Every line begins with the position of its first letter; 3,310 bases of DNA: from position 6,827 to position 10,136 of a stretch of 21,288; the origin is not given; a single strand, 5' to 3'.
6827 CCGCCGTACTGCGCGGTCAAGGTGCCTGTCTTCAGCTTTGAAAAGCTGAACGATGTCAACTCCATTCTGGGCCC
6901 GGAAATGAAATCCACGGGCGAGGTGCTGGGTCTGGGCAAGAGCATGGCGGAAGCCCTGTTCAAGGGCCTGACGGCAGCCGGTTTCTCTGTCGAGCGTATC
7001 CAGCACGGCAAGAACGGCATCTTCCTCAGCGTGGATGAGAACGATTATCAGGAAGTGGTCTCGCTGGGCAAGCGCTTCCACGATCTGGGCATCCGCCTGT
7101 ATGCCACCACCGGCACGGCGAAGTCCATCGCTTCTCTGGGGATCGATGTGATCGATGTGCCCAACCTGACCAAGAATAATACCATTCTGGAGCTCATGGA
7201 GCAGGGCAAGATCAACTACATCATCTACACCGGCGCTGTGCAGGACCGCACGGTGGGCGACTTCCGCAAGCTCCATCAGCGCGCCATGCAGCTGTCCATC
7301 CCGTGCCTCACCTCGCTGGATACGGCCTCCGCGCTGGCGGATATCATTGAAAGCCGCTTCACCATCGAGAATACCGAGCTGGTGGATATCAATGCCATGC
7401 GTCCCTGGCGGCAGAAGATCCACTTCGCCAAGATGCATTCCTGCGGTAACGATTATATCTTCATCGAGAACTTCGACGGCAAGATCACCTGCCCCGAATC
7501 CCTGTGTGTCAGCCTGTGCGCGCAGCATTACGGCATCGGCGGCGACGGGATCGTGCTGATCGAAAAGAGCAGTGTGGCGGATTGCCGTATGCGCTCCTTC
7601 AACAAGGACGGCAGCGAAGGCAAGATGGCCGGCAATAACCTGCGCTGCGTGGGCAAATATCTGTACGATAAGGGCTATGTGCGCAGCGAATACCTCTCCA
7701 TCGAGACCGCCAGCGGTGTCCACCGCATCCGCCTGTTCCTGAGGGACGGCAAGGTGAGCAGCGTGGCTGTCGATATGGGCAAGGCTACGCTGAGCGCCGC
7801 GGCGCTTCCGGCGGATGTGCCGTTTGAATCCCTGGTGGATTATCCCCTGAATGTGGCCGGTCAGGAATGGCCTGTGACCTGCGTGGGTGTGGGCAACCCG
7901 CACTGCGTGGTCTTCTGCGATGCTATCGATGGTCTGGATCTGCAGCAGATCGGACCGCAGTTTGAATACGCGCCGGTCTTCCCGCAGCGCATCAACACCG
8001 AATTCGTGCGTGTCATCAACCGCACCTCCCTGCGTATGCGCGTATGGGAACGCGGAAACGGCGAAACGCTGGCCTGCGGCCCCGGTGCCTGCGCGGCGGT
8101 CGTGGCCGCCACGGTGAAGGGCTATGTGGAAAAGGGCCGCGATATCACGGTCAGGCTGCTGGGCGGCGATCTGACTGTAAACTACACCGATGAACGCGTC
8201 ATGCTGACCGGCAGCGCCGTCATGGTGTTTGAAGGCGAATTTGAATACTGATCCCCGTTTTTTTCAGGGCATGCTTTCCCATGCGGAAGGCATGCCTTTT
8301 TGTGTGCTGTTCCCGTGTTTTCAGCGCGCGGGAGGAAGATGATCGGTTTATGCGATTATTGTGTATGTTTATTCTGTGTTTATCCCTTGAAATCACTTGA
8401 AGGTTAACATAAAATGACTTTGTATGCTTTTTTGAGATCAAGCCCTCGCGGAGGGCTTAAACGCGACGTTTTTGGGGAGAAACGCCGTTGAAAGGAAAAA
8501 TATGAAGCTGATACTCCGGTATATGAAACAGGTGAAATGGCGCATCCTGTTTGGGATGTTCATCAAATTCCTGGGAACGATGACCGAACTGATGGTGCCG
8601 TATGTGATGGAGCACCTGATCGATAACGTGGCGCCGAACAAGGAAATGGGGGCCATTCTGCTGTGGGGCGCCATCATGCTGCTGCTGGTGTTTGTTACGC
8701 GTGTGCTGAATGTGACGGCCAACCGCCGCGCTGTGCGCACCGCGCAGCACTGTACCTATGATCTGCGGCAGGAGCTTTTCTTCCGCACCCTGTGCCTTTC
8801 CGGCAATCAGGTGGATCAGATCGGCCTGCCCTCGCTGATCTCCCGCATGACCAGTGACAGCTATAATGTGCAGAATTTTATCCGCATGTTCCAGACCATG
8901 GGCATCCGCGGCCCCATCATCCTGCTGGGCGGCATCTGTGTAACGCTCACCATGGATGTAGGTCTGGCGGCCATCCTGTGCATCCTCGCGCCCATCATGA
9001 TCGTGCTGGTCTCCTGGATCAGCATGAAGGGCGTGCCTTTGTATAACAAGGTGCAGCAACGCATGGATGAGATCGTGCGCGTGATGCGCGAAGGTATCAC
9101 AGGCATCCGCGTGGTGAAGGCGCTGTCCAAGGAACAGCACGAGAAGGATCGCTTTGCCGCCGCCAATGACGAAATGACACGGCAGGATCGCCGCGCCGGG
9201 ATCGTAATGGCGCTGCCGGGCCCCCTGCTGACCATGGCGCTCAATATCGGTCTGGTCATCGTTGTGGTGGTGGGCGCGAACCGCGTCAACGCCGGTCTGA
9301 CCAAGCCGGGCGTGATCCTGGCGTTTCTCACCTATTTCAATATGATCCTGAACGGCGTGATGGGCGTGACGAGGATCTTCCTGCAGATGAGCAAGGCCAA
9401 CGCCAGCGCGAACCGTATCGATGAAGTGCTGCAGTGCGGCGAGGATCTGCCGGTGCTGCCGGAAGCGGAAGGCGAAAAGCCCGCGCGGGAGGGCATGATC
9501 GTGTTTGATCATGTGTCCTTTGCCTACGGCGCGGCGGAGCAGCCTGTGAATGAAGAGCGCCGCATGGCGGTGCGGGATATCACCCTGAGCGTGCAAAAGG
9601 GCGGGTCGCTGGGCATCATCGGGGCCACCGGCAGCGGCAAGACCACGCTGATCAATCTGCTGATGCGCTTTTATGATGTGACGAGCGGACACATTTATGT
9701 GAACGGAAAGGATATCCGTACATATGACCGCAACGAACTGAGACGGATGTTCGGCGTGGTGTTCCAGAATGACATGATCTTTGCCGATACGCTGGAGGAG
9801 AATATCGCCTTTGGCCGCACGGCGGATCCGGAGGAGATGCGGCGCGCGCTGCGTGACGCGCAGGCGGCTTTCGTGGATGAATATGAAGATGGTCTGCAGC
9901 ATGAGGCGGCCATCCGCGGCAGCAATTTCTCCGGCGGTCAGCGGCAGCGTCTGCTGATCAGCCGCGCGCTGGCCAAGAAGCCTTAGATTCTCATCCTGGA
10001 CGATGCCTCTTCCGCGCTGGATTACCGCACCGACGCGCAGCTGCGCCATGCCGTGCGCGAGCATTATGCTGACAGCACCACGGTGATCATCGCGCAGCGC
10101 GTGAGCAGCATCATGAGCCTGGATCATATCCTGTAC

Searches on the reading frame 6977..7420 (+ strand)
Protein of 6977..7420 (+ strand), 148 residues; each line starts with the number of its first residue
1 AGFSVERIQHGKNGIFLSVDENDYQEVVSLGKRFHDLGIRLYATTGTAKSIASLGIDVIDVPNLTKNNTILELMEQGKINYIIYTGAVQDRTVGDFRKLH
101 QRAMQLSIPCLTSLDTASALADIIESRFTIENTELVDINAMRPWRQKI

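Call 70: search_solved_structures(query=window:6977-7420:+, max_evalue=0.001, show_alignments=3)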
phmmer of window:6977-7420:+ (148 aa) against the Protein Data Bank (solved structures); distinct sequences matched with E-value up to 0.001: 4.
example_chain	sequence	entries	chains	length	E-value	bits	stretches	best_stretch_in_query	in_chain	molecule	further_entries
1a9x_A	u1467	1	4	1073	0.0005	23.3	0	10-124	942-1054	CARBAMOYL PHOSPHATE SYNTHETASE (LARGE CHAIN)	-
1ce8_A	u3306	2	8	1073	0.0005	23.3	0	10-124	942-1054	PROTEIN (CARBAMOYL-PHOSPHATE SYNTHASE) | carbamoyl phosphate synthetase large chain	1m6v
1bxr_A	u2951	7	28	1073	0.0005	23.3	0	10-124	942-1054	CARBAMOYL-PHOSPHATE SYNTHASE | CARBAMOYL PHOSPHATE SYNTHETASE: LARGE SUBUNIT | CARBAMOYL PHOSPHATE SYNTHETASE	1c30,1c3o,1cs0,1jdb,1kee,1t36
4ehi_A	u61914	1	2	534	0.00095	22.4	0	12-72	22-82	Bifunctional purine biosynthesis protein PurH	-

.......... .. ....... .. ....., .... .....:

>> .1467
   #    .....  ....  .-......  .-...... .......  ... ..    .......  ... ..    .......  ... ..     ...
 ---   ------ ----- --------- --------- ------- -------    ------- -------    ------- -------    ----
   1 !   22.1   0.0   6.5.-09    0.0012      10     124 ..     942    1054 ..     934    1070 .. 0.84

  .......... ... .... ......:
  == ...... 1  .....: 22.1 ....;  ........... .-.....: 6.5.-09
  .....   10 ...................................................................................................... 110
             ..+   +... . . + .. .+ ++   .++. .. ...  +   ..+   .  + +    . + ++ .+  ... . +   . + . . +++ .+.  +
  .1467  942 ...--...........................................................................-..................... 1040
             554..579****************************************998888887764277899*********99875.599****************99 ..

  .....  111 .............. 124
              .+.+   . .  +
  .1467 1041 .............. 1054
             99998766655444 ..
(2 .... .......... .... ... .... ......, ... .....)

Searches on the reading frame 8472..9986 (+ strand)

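Call 36: search_protein_families(library=ncbifam, proteins=[window:8472-9986:+], max_evalue=0.00001)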
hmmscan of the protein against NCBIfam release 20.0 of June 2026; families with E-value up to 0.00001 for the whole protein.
window:8472-9986:+ (504 aa): 147 families (the best 25 are shown)
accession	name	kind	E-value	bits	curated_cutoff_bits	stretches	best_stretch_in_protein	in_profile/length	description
TIGR02203.1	MsbA_lipidA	equivalog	1.7e-74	251.3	602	1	14-502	5-487/572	lipid A export permease/ATP-binding protein MsbA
TIGR02204.1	MsbA_rel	hypoth_equivalog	2.8e-73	247.5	780.4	1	8-502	3-493/576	ABC transporter, permease/ATP-binding protein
NF052233.1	CphA_assoc_ABC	equivalog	9.8e-67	225.9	880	1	14-503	175-662/766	cyanophycin metabolism-associated ABC transporter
TIGR00958.1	3a01208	subfamily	2.3e-64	217.9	874.6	1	9-504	147-636/711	antigen peptide transporter 2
NF010178.0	PRK13657.1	equivalog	3.3e-58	197.5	733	1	14-504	10-490/588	glucan ABC transporter ATP-binding protein/ permease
NF045513.1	HepA_fam_ABC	equivalog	7.6e-58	196.4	725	1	61-504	93-529/610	heterocyst formation ABC transporter subunit HepA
NF008381.0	PRK11176.1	equivalog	2.7e-51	174.7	867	1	17-502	19-497/582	lipid A ABC transporter ATP-binding protein/permease MsbA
TIGR03796.1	NHLM_micro_ABC1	equivalog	1e-49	169.4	853.3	1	7-504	138-634/710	NHLP family bacteriocin export ABC transporter peptidase/permease/ATPase subunit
TIGR03797.1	NHLM_micro_ABC2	equivalog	1.4e-49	169.3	709.4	1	10-504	123-607/686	NHLP bacteriocin export ABC transporter permease/ATPase subunit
TIGR03375.1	type_I_sec_LssB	subfamily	1.7e-48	165.4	693.1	1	31-504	157-622/696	type I secretion system permease/ATPase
TIGR01192.1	chvA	subfamily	4e-48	164.4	585.4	1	14-502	10-488/585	glucan export ABC transporter ATP-binding protein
TIGR02868.1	CydC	equivalog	3.4e-46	158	329.05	1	97-502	87-488/530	thiol reductant ABC exporter subunit CydC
TIGR01846.1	type_I_sec_HlyB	subfamily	4.6e-46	157.4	725.55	1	14-504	134-612/694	type I secretion system permease/ATPase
TIGR02857.1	CydD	equivalog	1.1e-45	156.6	435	1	28-503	8-476/529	thiol reductant ABC exporter subunit CydD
NF008364.0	PRK11160.1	equivalog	1.1e-45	156.3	630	1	96-502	93-493/575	heme ABC transporter ATP-binding protein/permease CydC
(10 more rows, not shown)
